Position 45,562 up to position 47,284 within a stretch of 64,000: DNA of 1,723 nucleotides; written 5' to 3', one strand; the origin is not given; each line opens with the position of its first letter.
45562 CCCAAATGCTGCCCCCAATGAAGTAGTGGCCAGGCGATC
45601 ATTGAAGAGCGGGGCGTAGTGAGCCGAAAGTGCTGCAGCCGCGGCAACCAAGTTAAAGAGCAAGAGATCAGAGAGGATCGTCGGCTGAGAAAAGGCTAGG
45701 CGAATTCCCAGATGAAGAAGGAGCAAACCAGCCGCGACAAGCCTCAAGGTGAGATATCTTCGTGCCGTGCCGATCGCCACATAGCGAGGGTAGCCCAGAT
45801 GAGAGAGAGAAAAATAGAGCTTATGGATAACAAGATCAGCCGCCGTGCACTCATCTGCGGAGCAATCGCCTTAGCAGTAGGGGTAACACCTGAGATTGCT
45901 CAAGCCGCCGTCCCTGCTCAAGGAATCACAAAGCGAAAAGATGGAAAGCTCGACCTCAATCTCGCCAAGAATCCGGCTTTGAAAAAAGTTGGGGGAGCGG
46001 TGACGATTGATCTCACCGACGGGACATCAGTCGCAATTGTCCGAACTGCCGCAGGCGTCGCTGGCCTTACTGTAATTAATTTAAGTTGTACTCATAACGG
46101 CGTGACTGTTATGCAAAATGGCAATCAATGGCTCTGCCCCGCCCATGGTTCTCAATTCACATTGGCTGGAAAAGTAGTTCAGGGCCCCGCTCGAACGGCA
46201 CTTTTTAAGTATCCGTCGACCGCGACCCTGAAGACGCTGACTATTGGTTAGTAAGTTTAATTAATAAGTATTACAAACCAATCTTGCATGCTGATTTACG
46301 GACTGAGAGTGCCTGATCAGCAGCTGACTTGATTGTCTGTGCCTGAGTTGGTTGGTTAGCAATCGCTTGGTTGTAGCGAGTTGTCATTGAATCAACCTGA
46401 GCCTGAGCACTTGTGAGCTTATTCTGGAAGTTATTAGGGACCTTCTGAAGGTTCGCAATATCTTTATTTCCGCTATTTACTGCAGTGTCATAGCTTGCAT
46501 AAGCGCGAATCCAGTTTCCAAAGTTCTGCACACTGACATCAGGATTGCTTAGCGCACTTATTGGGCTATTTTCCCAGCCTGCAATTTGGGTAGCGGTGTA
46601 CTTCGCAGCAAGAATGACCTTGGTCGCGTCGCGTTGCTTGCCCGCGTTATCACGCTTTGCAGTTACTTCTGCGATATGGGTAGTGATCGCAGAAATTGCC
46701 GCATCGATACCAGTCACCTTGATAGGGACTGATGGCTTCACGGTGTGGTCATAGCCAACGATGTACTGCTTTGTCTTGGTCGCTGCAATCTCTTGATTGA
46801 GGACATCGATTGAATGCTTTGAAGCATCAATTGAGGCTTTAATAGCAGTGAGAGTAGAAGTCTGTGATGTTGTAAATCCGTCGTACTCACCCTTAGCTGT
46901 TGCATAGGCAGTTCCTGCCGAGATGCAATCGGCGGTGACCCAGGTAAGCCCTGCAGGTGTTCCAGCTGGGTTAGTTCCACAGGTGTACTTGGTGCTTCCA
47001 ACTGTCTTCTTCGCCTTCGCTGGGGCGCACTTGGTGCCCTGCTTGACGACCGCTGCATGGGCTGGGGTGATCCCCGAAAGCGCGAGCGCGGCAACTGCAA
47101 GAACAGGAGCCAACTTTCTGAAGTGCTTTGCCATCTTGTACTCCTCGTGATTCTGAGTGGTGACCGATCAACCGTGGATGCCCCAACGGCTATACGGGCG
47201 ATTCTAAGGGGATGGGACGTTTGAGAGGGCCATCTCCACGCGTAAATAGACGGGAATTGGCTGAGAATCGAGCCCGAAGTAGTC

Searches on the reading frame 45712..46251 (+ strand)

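Call 3: search_protein_families(library=pfam, proteins=[window:45712-46251:+], max_evalue=0.01)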
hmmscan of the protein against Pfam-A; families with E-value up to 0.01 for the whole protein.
window:45712-46251:+ (179 aa): 1 family
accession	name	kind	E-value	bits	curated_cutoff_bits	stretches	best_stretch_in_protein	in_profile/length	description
PF00355.32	Rieske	-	4e-08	33.5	20.3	1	103-168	22-88/88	Rieske [2Fe-2S] domain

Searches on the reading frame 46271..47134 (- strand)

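Call 3: search_protein_families(library=pfam, proteins=[window:46271-47134:-], max_evalue=0.01)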
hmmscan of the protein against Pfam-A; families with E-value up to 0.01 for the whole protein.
window:46271-47134:- (287 aa): 2 families
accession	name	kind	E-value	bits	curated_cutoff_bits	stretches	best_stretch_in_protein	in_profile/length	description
PF24423.1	OVT1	-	4.1e-05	24.4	30.9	0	219-271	17-69/100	Major antigen, helical domain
PF01519.22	DUF16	-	0.0079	17.1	40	0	73-119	15-60/104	Protein of unknown function DUF16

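Call 5: search_protein_families(library=ncbifam, proteins=[window:46271-47134:-], max_evalue=0.1)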
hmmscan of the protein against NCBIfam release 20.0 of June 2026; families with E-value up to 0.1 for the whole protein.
window:46271-47134:- (287 aa): 1 family
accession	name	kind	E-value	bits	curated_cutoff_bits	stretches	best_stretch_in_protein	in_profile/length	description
TIGR02977.1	phageshock_pspA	equivalog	0.017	14.8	242.95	0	218-277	107-166/219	phage shock protein PspA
